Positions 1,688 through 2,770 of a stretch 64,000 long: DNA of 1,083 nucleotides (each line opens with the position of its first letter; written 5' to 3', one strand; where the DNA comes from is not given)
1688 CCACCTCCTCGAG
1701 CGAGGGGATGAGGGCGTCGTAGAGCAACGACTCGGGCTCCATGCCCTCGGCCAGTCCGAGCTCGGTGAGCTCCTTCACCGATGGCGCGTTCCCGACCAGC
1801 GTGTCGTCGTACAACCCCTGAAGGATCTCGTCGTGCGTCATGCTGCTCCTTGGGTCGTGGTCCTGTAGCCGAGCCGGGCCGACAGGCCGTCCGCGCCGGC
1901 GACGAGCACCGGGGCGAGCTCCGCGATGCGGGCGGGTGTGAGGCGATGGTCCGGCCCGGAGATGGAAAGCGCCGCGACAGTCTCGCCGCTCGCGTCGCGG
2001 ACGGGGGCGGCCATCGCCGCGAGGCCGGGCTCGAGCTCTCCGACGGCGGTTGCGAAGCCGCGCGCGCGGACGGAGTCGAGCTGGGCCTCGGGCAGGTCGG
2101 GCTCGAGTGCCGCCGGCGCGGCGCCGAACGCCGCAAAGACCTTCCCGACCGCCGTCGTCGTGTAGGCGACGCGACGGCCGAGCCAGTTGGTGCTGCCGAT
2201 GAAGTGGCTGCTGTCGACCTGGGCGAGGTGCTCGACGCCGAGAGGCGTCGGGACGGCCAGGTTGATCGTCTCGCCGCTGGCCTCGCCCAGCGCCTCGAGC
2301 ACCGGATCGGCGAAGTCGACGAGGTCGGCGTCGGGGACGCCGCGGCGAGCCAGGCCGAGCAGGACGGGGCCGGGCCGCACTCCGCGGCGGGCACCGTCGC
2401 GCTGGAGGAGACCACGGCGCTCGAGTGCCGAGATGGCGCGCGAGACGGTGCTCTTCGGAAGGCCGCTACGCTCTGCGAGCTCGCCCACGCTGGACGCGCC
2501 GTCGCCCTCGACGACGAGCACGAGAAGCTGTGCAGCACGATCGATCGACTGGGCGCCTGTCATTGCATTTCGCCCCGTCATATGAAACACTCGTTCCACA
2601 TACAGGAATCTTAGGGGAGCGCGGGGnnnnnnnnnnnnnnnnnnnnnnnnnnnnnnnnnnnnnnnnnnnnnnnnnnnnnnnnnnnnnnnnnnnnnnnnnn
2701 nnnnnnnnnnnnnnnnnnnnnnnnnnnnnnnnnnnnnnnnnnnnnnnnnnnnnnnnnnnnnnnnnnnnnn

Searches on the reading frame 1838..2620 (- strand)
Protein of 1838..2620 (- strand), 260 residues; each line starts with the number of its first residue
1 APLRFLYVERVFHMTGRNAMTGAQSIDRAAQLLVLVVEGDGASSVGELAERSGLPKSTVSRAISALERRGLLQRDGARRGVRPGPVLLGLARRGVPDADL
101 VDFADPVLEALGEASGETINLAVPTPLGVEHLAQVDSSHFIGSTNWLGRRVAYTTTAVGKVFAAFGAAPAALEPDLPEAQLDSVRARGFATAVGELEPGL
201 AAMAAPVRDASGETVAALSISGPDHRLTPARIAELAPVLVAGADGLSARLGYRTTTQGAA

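Call 3: search_protein_families(library=pfam, proteins=[window:1838-2620:-])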
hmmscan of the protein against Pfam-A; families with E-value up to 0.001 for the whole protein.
window:1838-2620:- (260 aa): 11 families
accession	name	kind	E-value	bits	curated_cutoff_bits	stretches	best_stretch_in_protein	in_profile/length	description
PF01614.24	IclR_C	-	1.6e-21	77.1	24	1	97-247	6-173/174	Bacterial transcriptional regulator IclR C-terminal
PF09339.16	HTH_IclR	-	1.4e-13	50.9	22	1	25-76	1-52/52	IclR helix-turn-helix domain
PF12802.13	MarR_2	-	7.8e-10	39.2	27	1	30-74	8-52/61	MarR family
PF13412.12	HTH_24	-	1.2e-06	28.4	21.9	1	39-72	14-47/48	Winged helix-turn-helix DNA-binding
PF01047.28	MarR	-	2.1e-06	28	24.6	1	41-74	16-49/59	MarR family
PF01978.25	TrmB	-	1.6e-05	25.1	25.6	1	39-75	19-55/68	Sugar-specific transcriptional regulator TrmB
PF13545.12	HTH_Crp_2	-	2.2e-05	24.7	27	1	44-78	24-57/70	Crp-like helix-turn-helix domain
PF12840.13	HTH_20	-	9.8e-05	22.7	27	1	38-72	14-48/51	Helix-turn-helix domain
PF25213.1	HVO_A0261_N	-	0.00011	22.4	35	1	39-77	21-59/86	HVO_A0261 N-terminal domain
PF16221.11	HTH_47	-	0.00027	20.8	27.1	1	21-73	24-77/78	winged helix-turn-helix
PF25212.1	HVO_A0114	-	0.00038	20.6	27.6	1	33-83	27-77/84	HVO_A0114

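Call 7: search_protein_families(library=ncbifam, proteins=[window:1838-2620:-], max_evalue=0.00001)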
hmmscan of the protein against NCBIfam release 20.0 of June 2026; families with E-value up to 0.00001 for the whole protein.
window:1838-2620:- (260 aa): 6 families
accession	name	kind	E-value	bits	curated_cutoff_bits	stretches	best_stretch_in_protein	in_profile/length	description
NF045644.1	TransRegBhcR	equivalog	2.6e-33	115.5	350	2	16-165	15-163/267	HTH-type transcriptional regulator BhcR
TIGR02431.1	pcaR_pcaU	subfamily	2e-25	89.6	284.75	2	178-248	175-246/248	beta-ketoadipate pathway transcriptional regulators, PcaR/PcaU/PobR family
NF011671.1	PRK15090.1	equivalog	2.5e-21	76.1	275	2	180-253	183-256/256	DNA-binding transcriptional regulator KdgR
NF008601.2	PRK11569.1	equivalog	8.2e-20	71.1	380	2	19-163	22-168/276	glyoxylate bypass operon transcriptional repressor IclR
NF007548.0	PRK10163.1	equivalog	1.1e-14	54.2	406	2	179-254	194-269/271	HTH-type transcriptional repressor AllR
NF007342.0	PRK09834.1-4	equivalog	2.2e-09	36.7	251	1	19-167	7-155/263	DNA-binding transcriptional regulator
